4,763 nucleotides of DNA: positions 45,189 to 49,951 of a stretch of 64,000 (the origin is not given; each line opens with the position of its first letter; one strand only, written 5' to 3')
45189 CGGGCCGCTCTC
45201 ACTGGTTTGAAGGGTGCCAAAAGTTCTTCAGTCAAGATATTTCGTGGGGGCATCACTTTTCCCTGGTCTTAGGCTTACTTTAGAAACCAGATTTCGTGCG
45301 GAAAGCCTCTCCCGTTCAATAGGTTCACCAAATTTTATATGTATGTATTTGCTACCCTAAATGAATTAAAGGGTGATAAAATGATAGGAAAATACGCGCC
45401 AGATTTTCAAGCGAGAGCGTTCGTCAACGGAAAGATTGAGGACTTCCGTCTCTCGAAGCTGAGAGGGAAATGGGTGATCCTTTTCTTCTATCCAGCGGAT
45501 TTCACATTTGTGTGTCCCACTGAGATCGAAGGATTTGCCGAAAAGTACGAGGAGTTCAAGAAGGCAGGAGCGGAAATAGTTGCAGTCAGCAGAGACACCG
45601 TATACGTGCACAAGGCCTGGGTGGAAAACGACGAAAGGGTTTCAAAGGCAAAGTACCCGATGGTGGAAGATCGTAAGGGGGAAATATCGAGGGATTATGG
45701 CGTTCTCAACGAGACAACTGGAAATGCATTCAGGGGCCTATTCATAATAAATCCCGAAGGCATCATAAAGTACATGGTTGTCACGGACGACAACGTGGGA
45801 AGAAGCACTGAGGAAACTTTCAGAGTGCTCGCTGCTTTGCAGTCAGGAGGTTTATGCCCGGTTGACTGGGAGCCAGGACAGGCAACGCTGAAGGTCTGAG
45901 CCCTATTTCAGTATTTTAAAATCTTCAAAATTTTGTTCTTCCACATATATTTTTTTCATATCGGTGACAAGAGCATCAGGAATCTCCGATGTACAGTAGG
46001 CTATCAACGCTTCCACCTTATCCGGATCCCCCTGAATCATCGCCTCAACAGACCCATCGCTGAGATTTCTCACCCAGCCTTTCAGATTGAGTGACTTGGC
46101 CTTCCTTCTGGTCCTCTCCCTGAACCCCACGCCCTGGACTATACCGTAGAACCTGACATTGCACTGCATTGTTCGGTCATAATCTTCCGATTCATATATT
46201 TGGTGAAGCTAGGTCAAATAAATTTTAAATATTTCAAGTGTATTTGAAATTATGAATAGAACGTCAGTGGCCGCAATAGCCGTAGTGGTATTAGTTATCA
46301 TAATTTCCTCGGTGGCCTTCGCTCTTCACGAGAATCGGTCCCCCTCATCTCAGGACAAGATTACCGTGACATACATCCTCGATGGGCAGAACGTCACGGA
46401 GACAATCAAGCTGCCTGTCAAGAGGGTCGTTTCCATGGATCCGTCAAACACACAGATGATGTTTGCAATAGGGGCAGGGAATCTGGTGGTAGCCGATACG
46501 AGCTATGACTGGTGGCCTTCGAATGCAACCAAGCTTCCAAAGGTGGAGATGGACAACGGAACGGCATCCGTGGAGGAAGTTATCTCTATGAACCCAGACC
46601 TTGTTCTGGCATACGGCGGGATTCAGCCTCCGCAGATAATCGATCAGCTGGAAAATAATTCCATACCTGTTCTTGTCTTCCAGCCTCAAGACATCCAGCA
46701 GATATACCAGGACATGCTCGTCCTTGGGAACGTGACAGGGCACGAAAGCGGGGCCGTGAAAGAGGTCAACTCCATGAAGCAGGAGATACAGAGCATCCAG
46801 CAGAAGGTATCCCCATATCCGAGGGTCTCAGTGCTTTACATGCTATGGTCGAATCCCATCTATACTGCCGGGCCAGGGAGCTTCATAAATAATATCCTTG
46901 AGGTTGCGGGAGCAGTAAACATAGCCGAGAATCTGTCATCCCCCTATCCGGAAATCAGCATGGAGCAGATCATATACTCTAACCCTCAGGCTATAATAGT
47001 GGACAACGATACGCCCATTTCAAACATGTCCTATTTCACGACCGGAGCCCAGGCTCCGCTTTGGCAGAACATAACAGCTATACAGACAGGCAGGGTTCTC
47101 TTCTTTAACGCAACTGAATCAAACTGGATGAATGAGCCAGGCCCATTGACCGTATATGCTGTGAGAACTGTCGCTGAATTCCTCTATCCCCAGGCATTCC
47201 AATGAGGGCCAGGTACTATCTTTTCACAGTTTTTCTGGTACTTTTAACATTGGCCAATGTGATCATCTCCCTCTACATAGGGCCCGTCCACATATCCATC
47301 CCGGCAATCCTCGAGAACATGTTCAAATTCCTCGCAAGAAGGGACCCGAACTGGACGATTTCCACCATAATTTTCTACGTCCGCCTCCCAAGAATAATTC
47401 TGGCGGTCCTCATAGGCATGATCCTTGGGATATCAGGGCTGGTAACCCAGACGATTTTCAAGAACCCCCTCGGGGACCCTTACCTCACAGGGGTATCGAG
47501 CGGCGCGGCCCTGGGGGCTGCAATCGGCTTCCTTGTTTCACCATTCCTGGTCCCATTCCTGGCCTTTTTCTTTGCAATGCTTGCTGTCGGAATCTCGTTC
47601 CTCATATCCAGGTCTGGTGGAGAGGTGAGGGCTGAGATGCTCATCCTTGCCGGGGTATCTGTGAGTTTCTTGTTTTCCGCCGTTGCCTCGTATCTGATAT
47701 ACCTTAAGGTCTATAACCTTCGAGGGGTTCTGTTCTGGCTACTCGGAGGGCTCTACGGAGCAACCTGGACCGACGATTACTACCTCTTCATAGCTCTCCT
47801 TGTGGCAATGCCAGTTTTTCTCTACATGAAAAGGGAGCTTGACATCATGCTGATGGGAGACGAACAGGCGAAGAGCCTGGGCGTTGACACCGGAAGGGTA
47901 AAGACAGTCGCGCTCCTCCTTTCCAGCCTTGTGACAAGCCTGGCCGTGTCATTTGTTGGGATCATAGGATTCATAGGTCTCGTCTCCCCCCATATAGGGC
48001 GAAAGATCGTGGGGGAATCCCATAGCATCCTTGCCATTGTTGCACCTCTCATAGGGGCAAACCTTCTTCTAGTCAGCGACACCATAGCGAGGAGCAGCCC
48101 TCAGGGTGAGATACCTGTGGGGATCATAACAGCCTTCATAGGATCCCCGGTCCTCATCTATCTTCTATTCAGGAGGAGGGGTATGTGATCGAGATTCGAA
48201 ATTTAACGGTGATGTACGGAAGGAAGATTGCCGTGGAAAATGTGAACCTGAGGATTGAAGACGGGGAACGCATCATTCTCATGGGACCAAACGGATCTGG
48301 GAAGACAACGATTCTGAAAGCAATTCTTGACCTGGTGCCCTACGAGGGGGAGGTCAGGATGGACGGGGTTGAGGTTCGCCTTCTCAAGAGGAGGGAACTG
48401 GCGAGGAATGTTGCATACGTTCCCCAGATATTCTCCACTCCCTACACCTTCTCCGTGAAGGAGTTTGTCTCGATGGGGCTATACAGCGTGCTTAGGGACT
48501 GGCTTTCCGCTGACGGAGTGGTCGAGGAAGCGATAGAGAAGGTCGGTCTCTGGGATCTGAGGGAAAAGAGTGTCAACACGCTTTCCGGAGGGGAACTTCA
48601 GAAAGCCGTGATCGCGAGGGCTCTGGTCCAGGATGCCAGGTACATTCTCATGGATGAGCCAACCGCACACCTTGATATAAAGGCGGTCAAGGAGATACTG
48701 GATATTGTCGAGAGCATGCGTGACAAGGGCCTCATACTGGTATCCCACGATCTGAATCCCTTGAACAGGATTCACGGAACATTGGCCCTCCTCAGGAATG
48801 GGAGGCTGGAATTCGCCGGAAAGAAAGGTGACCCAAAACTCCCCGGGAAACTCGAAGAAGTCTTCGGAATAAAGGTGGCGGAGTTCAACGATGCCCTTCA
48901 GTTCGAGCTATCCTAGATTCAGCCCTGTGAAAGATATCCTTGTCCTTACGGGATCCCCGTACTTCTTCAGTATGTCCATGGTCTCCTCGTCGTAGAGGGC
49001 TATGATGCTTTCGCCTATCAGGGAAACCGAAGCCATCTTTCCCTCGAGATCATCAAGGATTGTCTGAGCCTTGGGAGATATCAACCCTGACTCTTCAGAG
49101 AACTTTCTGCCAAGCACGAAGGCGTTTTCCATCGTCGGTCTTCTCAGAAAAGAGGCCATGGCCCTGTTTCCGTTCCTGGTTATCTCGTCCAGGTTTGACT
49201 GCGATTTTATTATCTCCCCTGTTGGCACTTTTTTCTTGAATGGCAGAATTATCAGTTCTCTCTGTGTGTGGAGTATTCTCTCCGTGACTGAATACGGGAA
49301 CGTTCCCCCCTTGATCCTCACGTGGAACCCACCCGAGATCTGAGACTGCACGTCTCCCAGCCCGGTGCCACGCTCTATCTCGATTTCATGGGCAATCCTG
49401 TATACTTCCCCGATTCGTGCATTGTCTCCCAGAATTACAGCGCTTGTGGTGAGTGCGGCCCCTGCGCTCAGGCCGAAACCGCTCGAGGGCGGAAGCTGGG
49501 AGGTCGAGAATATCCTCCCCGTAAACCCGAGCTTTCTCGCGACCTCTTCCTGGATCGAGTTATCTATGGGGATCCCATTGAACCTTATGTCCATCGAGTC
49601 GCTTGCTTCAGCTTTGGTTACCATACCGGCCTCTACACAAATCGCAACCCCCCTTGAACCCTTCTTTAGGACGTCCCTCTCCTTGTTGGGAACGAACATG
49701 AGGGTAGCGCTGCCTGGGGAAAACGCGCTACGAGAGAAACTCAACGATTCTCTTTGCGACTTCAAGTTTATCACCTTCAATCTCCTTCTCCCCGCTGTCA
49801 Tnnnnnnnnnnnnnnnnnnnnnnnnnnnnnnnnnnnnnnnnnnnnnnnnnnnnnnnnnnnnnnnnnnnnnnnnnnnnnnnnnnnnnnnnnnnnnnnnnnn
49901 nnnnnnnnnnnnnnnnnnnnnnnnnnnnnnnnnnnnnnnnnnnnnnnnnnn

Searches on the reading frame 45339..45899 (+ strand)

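Call 57: search_protein_families(library=pfam, proteins=[window:45339-45899:+], max_evalue=0.001)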
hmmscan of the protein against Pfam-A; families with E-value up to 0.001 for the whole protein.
window:45339-45899:+ (186 aa): 2 families
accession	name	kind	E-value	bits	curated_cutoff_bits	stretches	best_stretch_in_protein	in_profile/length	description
PF00578.27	AhpC-TSA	-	4e-42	143.5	26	1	16-146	1-124/124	AhpC/TSA family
PF08534.16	Redoxin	-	1.2e-17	64.5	26.6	1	17-156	3-140/148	Redoxin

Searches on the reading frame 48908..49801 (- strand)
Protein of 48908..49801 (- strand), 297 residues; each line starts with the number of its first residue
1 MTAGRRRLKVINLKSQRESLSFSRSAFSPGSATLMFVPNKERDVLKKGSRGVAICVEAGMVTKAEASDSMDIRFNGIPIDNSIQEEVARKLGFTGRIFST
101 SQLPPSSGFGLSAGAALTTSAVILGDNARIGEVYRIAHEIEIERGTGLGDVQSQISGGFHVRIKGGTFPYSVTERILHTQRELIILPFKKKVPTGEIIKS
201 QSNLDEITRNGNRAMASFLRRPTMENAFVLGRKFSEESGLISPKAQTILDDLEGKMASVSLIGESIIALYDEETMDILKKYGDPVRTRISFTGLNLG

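Call 77: search_protein_families(library=pfam, proteins=[window:48908-49801:-], max_evalue=1)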
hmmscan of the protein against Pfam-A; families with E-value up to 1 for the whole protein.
window:48908-49801:- (297 aa): 1 family
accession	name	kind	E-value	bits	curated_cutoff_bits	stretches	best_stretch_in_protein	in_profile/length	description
PF00288.32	GHMP_kinases_N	-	4.6e-05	24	22.3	1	86-158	9-87/87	GHMP kinases N terminal domain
